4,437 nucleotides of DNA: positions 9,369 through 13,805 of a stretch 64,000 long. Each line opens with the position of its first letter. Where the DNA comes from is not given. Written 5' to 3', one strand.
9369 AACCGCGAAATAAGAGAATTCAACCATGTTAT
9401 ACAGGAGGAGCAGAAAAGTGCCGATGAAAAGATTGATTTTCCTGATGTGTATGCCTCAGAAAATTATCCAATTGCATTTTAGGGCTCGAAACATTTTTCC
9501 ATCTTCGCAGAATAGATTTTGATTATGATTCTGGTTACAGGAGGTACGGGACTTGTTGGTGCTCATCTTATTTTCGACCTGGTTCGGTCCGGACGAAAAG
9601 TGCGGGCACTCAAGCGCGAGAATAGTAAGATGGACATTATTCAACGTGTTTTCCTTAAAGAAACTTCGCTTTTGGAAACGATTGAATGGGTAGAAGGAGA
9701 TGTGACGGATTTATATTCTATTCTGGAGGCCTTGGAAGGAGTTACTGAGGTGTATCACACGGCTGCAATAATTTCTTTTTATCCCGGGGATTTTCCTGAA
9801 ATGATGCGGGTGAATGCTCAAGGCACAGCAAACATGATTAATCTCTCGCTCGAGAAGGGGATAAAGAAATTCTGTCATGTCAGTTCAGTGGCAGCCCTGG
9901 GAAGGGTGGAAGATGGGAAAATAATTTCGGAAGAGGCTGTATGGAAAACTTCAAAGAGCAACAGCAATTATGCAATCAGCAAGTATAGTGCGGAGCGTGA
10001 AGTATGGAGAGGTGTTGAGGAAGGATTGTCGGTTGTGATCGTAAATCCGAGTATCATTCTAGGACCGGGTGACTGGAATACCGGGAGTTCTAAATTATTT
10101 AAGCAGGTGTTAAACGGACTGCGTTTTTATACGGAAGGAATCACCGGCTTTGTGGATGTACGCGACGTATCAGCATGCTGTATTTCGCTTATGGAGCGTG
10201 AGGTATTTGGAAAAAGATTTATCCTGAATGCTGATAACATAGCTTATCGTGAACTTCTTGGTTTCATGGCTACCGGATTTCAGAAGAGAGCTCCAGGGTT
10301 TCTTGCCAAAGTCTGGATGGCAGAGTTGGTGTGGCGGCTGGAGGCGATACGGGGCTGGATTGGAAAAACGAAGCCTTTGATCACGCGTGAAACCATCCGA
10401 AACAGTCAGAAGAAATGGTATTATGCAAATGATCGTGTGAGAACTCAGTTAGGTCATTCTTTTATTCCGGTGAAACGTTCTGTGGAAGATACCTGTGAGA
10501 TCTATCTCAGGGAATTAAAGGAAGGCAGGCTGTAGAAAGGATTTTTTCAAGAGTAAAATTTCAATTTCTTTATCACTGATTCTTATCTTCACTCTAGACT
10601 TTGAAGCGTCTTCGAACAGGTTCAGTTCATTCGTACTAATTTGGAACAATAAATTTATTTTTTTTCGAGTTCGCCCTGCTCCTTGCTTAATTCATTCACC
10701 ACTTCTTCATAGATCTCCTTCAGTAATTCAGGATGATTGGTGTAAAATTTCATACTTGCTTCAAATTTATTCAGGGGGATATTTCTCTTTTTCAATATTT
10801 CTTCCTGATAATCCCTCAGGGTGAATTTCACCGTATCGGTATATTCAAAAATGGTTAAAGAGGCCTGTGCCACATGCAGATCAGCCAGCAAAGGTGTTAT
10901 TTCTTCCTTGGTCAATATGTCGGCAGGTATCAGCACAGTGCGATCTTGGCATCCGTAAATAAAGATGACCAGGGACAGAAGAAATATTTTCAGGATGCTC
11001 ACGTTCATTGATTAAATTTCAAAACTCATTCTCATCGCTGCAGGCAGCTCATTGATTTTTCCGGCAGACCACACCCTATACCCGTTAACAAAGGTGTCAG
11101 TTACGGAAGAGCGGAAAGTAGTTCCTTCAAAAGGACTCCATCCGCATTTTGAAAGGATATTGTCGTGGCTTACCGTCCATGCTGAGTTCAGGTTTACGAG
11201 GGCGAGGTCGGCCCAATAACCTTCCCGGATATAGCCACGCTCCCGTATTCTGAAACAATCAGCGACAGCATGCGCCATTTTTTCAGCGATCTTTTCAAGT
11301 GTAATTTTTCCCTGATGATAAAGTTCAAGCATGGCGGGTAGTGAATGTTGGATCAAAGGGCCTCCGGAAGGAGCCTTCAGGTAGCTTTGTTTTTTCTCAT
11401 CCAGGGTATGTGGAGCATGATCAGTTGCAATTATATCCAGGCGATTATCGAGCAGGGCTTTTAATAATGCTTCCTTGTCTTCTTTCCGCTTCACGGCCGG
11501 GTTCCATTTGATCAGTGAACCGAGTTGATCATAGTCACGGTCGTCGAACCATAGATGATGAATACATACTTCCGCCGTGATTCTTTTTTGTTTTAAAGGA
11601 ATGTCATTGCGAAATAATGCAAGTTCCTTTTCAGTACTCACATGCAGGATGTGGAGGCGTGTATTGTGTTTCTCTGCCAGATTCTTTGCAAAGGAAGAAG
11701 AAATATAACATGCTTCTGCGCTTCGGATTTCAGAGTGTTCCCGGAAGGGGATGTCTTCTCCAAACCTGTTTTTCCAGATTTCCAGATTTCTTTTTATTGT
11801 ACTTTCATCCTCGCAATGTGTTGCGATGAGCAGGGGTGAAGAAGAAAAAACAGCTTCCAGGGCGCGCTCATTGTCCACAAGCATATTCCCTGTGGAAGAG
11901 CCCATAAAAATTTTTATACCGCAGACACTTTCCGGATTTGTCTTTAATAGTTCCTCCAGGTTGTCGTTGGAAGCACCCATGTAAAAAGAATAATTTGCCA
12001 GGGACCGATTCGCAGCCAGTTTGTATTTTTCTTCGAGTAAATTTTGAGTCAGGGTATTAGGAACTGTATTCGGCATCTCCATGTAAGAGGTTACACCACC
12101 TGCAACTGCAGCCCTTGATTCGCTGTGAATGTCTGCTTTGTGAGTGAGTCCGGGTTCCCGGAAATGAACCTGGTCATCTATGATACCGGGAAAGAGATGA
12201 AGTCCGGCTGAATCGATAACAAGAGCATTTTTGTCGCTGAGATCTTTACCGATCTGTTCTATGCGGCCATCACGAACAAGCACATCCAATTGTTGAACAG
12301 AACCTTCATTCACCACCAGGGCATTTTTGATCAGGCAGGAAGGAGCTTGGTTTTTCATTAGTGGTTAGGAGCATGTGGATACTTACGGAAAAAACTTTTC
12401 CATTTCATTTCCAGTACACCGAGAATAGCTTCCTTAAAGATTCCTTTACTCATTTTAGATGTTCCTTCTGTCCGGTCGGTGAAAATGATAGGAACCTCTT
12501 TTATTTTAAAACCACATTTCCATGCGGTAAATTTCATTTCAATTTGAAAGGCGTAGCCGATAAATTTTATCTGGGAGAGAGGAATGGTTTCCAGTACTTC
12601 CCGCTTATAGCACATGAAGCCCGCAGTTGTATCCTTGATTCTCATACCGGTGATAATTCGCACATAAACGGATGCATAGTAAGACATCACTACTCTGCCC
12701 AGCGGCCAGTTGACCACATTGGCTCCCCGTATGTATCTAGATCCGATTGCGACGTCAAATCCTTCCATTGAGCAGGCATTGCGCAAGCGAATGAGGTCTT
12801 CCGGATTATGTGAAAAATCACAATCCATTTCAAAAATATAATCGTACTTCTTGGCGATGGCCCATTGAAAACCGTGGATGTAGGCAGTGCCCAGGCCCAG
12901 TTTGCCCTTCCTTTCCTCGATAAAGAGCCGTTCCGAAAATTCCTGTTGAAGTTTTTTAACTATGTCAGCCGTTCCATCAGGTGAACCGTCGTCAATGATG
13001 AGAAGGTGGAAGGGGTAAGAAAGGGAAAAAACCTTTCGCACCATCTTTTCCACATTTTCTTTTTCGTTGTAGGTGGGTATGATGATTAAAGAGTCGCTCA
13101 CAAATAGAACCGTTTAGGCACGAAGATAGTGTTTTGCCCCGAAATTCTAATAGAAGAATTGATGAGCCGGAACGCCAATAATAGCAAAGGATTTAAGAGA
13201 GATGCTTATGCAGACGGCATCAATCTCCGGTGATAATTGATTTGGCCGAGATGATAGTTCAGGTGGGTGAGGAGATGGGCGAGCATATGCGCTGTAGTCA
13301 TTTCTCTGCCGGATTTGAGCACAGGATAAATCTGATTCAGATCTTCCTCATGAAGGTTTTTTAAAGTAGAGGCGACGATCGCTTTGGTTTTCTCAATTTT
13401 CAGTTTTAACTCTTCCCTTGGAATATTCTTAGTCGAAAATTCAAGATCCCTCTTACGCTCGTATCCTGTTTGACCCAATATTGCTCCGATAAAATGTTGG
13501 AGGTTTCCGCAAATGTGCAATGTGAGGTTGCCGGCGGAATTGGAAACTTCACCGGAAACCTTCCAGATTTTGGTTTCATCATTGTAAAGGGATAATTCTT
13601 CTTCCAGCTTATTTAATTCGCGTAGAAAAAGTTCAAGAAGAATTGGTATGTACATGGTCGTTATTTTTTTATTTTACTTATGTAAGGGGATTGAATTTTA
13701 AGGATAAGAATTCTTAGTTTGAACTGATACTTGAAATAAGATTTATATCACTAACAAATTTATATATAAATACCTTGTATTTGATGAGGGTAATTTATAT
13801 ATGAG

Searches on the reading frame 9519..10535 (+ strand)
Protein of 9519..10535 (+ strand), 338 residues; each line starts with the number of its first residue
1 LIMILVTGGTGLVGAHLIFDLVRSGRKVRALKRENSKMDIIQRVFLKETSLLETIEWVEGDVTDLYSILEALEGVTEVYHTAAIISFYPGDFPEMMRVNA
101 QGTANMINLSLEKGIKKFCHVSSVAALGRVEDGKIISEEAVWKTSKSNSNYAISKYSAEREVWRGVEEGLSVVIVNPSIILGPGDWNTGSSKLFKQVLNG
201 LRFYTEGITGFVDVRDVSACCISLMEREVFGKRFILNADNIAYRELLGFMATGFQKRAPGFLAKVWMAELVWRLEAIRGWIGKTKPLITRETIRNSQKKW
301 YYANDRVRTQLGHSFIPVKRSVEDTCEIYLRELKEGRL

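Call 21: search_protein_families(library=pfam, max_evalue=0.001, proteins=[window:9519-10535:+])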
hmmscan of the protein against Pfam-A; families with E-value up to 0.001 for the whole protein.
window:9519-10535:+ (338 aa): 9 families
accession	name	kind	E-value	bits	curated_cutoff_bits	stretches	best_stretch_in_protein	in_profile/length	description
PF01370.27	Epimerase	-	1.4e-28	100.3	20.9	1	4-227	1-227/240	NAD dependent epimerase/dehydratase family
PF07993.18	NAD_binding_4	-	9.5e-25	87.7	20.1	1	6-202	1-227/258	Male sterility protein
PF01073.25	3Beta_HSD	-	8.9e-23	81.1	22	1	5-187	1-188/280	3-beta hydroxysteroid dehydrogenase/isomerase family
PF16363.11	GDP_Man_Dehyd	-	4.2e-17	63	27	1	5-160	1-162/332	GDP-mannose 4,6 dehydratase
PF02719.21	Polysacc_synt_2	-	3.1e-11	43.4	20.2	1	4-126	1-131/293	Polysaccharide biosynthesis protein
PF13460.12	NAD_binding_10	-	2.1e-10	41.2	27.2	1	8-180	1-146/184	NAD(P)H-binding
PF05368.20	NmrA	-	2e-08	34.7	27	1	4-122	5-106/298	NmrA-like family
PF04321.23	RmlD_sub_bind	-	2.1e-05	24.2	27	1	3-164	2-138/287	RmlD substrate binding domain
PF08659.16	KR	-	0.00013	22.4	22.6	1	4-127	3-140/180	KR domain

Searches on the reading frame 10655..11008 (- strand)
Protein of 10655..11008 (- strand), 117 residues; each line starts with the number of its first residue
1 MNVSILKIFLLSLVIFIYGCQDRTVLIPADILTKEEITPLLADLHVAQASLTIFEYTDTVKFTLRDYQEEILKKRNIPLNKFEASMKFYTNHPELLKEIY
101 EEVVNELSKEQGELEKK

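Call 66: search_protein_families(library=pfam, max_evalue=0.1, proteins=[window:10655-11008:-])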
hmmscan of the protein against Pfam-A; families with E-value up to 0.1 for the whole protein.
window:10655-11008:- (117 aa): 2 families
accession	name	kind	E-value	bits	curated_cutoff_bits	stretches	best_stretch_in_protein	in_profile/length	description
PF14129.11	DUF4296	-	3.1e-18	66.5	27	1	28-111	1-85/87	Domain of unknown function (DUF4296)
PF10553.14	MSV199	-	0.029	15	22.4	1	43-101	30-87/132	MSV199 domain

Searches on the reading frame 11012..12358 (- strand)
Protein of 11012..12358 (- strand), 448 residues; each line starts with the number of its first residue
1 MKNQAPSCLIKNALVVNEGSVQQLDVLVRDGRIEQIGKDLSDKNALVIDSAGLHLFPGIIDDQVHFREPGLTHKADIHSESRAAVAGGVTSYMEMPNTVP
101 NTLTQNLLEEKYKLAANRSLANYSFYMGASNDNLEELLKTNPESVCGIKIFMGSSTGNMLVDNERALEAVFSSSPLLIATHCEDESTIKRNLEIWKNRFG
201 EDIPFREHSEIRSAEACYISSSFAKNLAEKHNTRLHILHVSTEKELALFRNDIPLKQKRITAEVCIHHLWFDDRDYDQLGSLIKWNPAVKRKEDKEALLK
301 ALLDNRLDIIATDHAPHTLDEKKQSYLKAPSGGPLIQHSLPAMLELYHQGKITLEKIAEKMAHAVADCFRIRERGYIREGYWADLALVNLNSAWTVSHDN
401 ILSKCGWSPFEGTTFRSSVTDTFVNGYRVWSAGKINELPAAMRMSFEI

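Call 21: search_protein_families(library=pfam, max_evalue=0.001, proteins=[window:11012-12358:-])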
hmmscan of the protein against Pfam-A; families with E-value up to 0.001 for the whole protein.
window:11012-12358:- (448 aa): 1 family
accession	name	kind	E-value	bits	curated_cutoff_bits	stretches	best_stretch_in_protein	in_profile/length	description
PF01979.26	Amidohydro_1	-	4.1e-11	43.1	25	1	55-427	2-343/345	Amidohydrolase family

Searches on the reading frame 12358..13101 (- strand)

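Call 21: search_protein_families(library=pfam, max_evalue=0.001, proteins=[window:12358-13101:-])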
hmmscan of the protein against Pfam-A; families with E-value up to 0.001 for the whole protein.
window:12358-13101:- (247 aa): 3 families
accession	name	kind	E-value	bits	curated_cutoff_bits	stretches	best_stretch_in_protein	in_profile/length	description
PF00535.33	Glycos_transf_2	-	1.9e-28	100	23.3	1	6-172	2-166/168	Glycosyl transferase family 2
PF10111.15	Glyco_tranf_2_2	-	2.7e-05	24.3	27.3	1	6-97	2-93/276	Glycosyltransferase like family 2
PF13641.12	Glyco_tranf_2_3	-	5e-05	23.8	27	1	6-215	5-216/230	Glycosyltransferase like family 2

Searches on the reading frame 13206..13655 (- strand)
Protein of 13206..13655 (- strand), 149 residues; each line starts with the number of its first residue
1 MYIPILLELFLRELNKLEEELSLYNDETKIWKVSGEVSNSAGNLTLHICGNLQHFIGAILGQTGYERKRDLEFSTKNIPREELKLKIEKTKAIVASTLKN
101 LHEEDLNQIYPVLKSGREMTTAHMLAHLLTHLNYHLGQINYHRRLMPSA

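Call 66: search_protein_families(library=pfam, max_evalue=0.1, proteins=[window:13206-13655:-])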
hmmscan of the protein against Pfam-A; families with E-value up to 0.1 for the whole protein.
window:13206-13655:- (149 aa): 4 families
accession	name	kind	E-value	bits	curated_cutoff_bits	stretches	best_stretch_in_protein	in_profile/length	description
PF07609.16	DUF1572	-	2.7e-11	43.9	23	1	21-144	25-147/163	Protein of unknown function (DUF1572)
PF12867.12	DinB_2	-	3.3e-08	34.5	24.8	1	15-139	7-128/128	DinB superfamily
PF05163.17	DinB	-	6.3e-08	33.2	23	1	33-140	34-139/165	DinB family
PF04978.18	MST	-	0.0088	16.9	27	1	35-145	30-146/149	Mycothiol-S-transferase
